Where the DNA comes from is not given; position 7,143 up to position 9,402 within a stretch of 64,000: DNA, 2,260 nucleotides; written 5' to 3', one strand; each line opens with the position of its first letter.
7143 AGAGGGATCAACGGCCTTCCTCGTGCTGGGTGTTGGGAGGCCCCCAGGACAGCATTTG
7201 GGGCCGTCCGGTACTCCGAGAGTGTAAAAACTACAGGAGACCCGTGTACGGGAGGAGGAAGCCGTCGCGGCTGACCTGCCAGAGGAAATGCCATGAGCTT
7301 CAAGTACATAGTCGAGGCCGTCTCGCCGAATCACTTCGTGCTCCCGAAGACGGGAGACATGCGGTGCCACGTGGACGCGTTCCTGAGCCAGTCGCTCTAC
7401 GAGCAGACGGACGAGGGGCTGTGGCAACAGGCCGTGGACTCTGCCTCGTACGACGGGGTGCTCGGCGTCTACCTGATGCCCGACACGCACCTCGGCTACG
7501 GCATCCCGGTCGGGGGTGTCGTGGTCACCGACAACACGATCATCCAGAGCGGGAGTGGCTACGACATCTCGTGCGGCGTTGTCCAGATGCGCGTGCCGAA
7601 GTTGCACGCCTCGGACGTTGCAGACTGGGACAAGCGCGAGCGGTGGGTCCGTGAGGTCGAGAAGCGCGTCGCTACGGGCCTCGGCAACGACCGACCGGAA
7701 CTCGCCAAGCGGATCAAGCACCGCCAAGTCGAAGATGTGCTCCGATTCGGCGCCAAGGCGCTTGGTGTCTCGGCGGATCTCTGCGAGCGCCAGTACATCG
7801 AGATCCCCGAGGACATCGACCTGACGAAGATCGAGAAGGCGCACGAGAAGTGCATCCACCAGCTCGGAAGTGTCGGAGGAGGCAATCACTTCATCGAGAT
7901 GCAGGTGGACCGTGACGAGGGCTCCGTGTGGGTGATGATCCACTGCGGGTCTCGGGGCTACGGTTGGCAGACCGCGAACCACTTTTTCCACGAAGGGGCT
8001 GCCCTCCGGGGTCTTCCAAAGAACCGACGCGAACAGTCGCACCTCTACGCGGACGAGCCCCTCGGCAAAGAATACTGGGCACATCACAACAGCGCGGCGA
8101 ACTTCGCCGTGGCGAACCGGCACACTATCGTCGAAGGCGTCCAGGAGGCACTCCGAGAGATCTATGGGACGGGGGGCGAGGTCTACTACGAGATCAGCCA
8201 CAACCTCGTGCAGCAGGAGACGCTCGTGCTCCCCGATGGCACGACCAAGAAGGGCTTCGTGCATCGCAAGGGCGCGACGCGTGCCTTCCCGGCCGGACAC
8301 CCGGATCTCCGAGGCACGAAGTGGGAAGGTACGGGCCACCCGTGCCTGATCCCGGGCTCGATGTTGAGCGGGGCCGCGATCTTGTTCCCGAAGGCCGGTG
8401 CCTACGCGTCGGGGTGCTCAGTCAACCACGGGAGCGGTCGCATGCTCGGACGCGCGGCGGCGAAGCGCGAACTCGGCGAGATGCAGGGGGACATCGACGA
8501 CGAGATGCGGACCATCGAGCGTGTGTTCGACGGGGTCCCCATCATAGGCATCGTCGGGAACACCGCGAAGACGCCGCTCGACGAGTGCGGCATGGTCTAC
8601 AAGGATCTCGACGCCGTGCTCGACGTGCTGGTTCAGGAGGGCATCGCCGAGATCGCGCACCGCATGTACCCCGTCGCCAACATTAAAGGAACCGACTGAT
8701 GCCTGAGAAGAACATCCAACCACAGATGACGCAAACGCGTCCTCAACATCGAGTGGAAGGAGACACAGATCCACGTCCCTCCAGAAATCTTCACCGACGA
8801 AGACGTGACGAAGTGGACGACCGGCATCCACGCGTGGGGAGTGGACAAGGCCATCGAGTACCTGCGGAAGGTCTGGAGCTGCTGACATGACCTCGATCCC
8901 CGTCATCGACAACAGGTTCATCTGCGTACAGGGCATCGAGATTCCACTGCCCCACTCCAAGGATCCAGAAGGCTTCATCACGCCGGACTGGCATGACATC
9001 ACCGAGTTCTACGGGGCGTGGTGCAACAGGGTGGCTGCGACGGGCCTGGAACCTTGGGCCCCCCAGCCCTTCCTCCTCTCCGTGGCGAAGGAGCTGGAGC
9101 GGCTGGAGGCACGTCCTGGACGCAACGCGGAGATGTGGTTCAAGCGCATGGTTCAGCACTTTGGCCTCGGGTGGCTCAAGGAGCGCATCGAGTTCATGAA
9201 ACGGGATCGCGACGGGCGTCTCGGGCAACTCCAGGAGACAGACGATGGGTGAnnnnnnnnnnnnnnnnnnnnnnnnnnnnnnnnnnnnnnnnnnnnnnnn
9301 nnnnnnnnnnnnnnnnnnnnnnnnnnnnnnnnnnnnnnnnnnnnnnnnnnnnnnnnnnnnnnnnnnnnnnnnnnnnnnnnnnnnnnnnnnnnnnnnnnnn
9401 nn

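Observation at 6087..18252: Coherent RNA/tRNA end-healing and sealing toolkit: RtcB ligase, two calcineurin-type phosphoesterases, Thg1-like 3'-5' polymerase, putative Pol-beta nucleotidyltransferase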

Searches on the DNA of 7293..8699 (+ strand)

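Call 68: search_rna_families(sources=[L113, L115, L116, L119, L123, L127, L130], threshold=gathering)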
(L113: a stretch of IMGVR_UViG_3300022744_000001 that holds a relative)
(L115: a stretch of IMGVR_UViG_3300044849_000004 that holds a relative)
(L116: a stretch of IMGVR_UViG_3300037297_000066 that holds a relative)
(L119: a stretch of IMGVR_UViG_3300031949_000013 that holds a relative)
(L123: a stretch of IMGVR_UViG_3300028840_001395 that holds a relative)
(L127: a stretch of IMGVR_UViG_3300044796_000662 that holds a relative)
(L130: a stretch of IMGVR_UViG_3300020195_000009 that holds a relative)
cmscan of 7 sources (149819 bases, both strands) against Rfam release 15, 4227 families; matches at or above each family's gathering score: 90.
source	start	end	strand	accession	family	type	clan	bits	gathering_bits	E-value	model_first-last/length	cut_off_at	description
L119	641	983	+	RF00010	RNaseP_bact_a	Gene; ribozyme;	CL00002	262.1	100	5.7e-84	1-367/367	no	Bacterial RNase P class A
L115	143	483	+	RF00010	RNaseP_bact_a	Gene; ribozyme;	CL00002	259.4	100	4.7e-83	1-367/367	no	Bacterial RNase P class A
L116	6639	7024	+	RF00023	tmRNA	Gene;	CL00001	116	47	2.8e-44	1-374/374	no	transfer-messenger RNA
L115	6510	6845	+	RF00023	tmRNA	Gene;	CL00001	103.4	47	6.2e-39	1-374/374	no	transfer-messenger RNA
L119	6809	7144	+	RF00023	tmRNA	Gene;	CL00001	97.2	47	2.6e-36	1-374/374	no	transfer-messenger RNA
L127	4556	4942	+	RF00023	tmRNA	Gene;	CL00001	94.3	47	4.5e-35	1-374/374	no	transfer-messenger RNA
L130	6276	6625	+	RF00023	tmRNA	Gene;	CL00001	76.9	47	9.6e-28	1-374/374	no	transfer-messenger RNA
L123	18536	18608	-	RF00005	tRNA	Gene; tRNA;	CL00001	69.4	29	1.1e-12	1-71/71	no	tRNA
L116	1387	1459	+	RF00005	tRNA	Gene; tRNA;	CL00001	69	29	1.4e-12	1-71/71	no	tRNA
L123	17265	17337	-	RF00005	tRNA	Gene; tRNA;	CL00001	69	29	1.4e-12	1-71/71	no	tRNA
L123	17014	17087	-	RF00005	tRNA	Gene; tRNA;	CL00001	68.6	29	1.8e-12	1-71/71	no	tRNA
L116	149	220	+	RF00005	tRNA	Gene; tRNA;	CL00001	68.5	29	2e-12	1-71/71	no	tRNA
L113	9881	9954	+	RF00005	tRNA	Gene; tRNA;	CL00001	68.1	29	2.5e-12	1-71/71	no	tRNA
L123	18620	18691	-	RF00005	tRNA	Gene; tRNA;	CL00001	67.9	29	2.8e-12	1-71/71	no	tRNA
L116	815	887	+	RF00005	tRNA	Gene; tRNA;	CL00001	66.6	29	6.3e-12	1-71/71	no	tRNA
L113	1719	1790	+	RF00005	tRNA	Gene; tRNA;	CL00001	66.3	29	7.7e-12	1-71/71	no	tRNA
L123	17422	17492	-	RF00005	tRNA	Gene; tRNA;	CL00001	66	29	9.3e-12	1-71/71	no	tRNA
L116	271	342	+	RF00005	tRNA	Gene; tRNA;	CL00001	65.7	29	1.1e-11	1-71/71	no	tRNA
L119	407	480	+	RF00005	tRNA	Gene; tRNA;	CL00001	65.7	29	1.1e-11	1-71/71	no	tRNA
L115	3104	3175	+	RF00005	tRNA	Gene; tRNA;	CL00001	65.6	29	1.2e-11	1-71/71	no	tRNA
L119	2712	2783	+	RF00005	tRNA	Gene; tRNA;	CL00001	65.6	29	1.2e-11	1-71/71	no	tRNA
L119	1651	1721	+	RF00005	tRNA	Gene; tRNA;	CL00001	65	29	1.7e-11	1-71/71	no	tRNA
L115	2110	2180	+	RF00005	tRNA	Gene; tRNA;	CL00001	64.6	29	2.3e-11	1-71/71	no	tRNA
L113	158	229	+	RF00005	tRNA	Gene; tRNA;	CL00001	64.5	29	2.3e-11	1-71/71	no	tRNA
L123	17872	17945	-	RF00005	tRNA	Gene; tRNA;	CL00001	64.3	29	2.7e-11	1-71/71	no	tRNA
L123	20668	20739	-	RF00005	tRNA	Gene; tRNA;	CL00001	64.3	29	2.8e-11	1-71/71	no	tRNA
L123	20586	20656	-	RF00005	tRNA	Gene; tRNA;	CL00001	63.7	29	4.1e-11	1-71/71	no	tRNA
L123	18701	18774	-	RF00005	tRNA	Gene; tRNA;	CL00001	63.1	29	5.9e-11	1-71/71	no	tRNA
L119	1412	1485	+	RF00005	tRNA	Gene; tRNA;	CL00001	63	29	6.1e-11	1-71/71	no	tRNA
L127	6882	6957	+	RF00005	tRNA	Gene; tRNA;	CL00001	62.7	29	7.4e-11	1-71/71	no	tRNA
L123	21225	21297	-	RF00005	tRNA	Gene; tRNA;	CL00001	62.1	29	1.1e-10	1-71/71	no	tRNA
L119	3695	3768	+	RF00005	tRNA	Gene; tRNA;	CL00001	61.9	29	1.2e-10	1-71/71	no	tRNA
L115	1410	1483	+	RF00005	tRNA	Gene; tRNA;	CL00001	61.5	29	1.5e-10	1-71/71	no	tRNA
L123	17092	17165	-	RF00005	tRNA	Gene; tRNA;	CL00001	61.5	29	1.6e-10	1-71/71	no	tRNA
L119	110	183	+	RF00005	tRNA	Gene; tRNA;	CL00001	61.4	29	1.7e-10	1-71/71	no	tRNA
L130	3098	3170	+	RF00005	tRNA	Gene; tRNA;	CL00001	60.6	29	2.7e-10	1-71/71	no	tRNA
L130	2001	2073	+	RF00005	tRNA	Gene; tRNA;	CL00001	60.1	29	3.8e-10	1-71/71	no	tRNA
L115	3381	3451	+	RF00005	tRNA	Gene; tRNA;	CL00001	59.5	29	5.7e-10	1-71/71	no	tRNA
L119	3353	3423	+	RF00005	tRNA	Gene; tRNA;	CL00001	59.5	29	5.5e-10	1-71/71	no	tRNA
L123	20745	20815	-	RF00005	tRNA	Gene; tRNA;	CL00001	59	29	8e-10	1-71/71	no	tRNA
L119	2087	2157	+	RF00005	tRNA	Gene; tRNA;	CL00001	58.6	29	1e-09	1-71/71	no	tRNA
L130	2450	2521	+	RF00005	tRNA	Gene; tRNA;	CL00001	58.4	29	1.1e-09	1-71/71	no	tRNA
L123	17174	17249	-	RF00005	tRNA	Gene; tRNA;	CL00001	57.7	29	1.8e-09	1-71/71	no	tRNA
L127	1030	1100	+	RF00005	tRNA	Gene; tRNA;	CL00001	57.5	29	2e-09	1-71/71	no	tRNA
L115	3721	3793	+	RF00005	tRNA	Gene; tRNA;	CL00001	57.3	29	2.3e-09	1-71/71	no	tRNA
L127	3600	3685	+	RF00005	tRNA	Gene; tRNA;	CL00001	57.2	29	2.4e-09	1-71/71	no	tRNA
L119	985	1056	+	RF00005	tRNA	Gene; tRNA;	CL00001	56.9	29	2.9e-09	1-71/71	no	tRNA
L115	2739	2810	+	RF00005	tRNA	Gene; tRNA;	CL00001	56.7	29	3.4e-09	1-71/71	no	tRNA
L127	8986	9073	+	RF00005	tRNA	Gene; tRNA;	CL00001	56.5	29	3.9e-09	1-71/71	no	tRNA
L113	4934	5006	+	RF00005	tRNA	Gene; tRNA;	CL00001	55.9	29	5.5e-09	1-71/71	no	tRNA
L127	1191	1264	+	RF00005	tRNA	Gene; tRNA;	CL00001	55.9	29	5.4e-09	1-71/71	no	tRNA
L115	1642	1713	+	RF00005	tRNA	Gene; tRNA;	CL00001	55.7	29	6.4e-09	1-71/71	no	tRNA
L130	542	614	+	RF00005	tRNA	Gene; tRNA;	CL00001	55.4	29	7.5e-09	1-71/71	no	tRNA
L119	6339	6425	+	RF00005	tRNA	Gene; tRNA;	CL00001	55.3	29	8.3e-09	1-71/71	no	tRNA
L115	1866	1936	+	RF00005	tRNA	Gene; tRNA;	CL00001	54.3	29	1.5e-08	1-71/71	no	tRNA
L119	1846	1916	+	RF00005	tRNA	Gene; tRNA;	CL00001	54.3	29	1.5e-08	1-71/71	no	tRNA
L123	19431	19522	-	RF00005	tRNA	Gene; tRNA;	CL00001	53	29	3.4e-08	1-71/71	no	tRNA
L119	330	402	+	RF00005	tRNA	Gene; tRNA;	CL00001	52.4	29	5.1e-08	1-71/71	no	tRNA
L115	5871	5956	+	RF00005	tRNA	Gene; tRNA;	CL00001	52.3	29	5.5e-08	1-71/71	no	tRNA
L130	6058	6138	+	RF00005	tRNA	Gene; tRNA;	CL00001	52.3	29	5.3e-08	1-71/71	no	tRNA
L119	4540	4619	+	RF00005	tRNA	Gene; tRNA;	CL00001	51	29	1.2e-07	1-71/71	no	tRNA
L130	4597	4677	+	RF00005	tRNA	Gene; tRNA;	CL00001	50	29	2.4e-07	1-71/71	no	tRNA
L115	4526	4608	+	RF00005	tRNA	Gene; tRNA;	CL00001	49.4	29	3.5e-07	1-71/71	no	tRNA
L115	5636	5719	+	RF00005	tRNA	Gene; tRNA;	CL00001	49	29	4.5e-07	1-71/71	no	tRNA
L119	4978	5061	+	RF00005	tRNA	Gene; tRNA;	CL00001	49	29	4.5e-07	1-71/71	no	tRNA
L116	5490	5572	+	RF00005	tRNA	Gene; tRNA;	CL00001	48.5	29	6.1e-07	1-71/71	no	tRNA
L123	17343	17416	-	RF00005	tRNA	Gene; tRNA;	CL00001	48.4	29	6.5e-07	1-71/71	no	tRNA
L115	1039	1112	+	RF00005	tRNA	Gene; tRNA;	CL00001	48.1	29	7.8e-07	1-71/71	no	tRNA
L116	5412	5484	+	RF00005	tRNA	Gene; tRNA;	CL00001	48.1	29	8e-07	1-71/71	no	tRNA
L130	6143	6227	+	RF00005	tRNA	Gene; tRNA;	CL00001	47.7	29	9.8e-07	1-71/71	no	tRNA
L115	6233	6318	+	RF00005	tRNA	Gene; tRNA;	CL00001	47.4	29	1.2e-06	1-71/71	no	tRNA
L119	6536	6621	+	RF00005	tRNA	Gene; tRNA;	CL00001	47.4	29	1.2e-06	1-71/71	no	tRNA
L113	6620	6693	+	RF00005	tRNA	Gene; tRNA;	CL00001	47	29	1.6e-06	1-71/71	no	tRNA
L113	5169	5242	+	RF00005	tRNA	Gene; tRNA;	CL00001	46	29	3e-06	1-71/71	no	tRNA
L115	958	1029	+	RF00005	tRNA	Gene; tRNA;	CL00001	45.5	29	4.1e-06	1-71/71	no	tRNA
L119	1061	1132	+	RF00005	tRNA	Gene; tRNA;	CL00001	45.5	29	4.1e-06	1-71/71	no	tRNA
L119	4894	4967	+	RF00005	tRNA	Gene; tRNA;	CL00001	43.6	29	1.3e-05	1-71/71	no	tRNA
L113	5251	5324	+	RF00005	tRNA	Gene; tRNA;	CL00001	43.2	29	1.8e-05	1-71/71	no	tRNA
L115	5552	5625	+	RF00005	tRNA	Gene; tRNA;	CL00001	42.9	29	2.1e-05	1-71/71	no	tRNA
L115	3871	3944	+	RF00005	tRNA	Gene; tRNA;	CL00001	42.1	29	3.5e-05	1-71/71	no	tRNA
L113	5088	5160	+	RF00005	tRNA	Gene; tRNA;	CL00001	41.8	29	4.1e-05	1-71/71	no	tRNA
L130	3305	3376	+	RF00005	tRNA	Gene; tRNA;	CL00001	41.5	29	5.2e-05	1-71/71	no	tRNA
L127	5664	5751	+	RF00005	tRNA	Gene; tRNA;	CL00001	40.9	29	7.7e-05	1-71/71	no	tRNA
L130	4521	4592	+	RF00005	tRNA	Gene; tRNA;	CL00001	40.7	29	8.7e-05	1-71/71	no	tRNA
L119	3868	3941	+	RF00005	tRNA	Gene; tRNA;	CL00001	39.9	29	0.00014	1-71/71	no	tRNA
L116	742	810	+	RF00005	tRNA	Gene; tRNA;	CL00001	39.4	29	0.0002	1-71/71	no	tRNA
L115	1564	1634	+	RF00005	tRNA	Gene; tRNA;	CL00001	35.6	29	0.0022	1-71/71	no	tRNA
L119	1566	1638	+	RF00005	tRNA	Gene; tRNA;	CL00001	35.5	29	0.0023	1-71/71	no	tRNA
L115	3645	3713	+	RF00005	tRNA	Gene; tRNA;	CL00001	31.9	29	0.022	1-71/71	no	tRNA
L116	1755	1825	+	RF00005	tRNA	Gene; tRNA;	CL00001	30.2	29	0.067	1-71/71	no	tRNA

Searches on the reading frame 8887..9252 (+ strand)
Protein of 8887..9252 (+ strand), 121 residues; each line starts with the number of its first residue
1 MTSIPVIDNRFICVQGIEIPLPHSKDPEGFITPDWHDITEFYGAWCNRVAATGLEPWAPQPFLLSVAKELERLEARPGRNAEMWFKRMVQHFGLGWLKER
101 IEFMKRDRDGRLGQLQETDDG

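Call 4: search_protein_families(library=pfam, proteins=[window:8887-9252:+], max_evalue=0.01)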
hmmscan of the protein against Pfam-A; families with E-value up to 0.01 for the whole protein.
window:8887-9252:+ (121 aa): 0 families

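Call 5: search_protein_families(library=phrogs, proteins=[window:8887-9252:+], max_evalue=0.001)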
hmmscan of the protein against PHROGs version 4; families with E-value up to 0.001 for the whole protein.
window:8887-9252:+ (121 aa): 0 families

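Call 18: search_protein_families(library=ncbifam, proteins=[window:8887-9252:+], max_evalue=0.01)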
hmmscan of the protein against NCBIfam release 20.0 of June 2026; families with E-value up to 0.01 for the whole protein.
window:8887-9252:+ (121 aa): 0 families
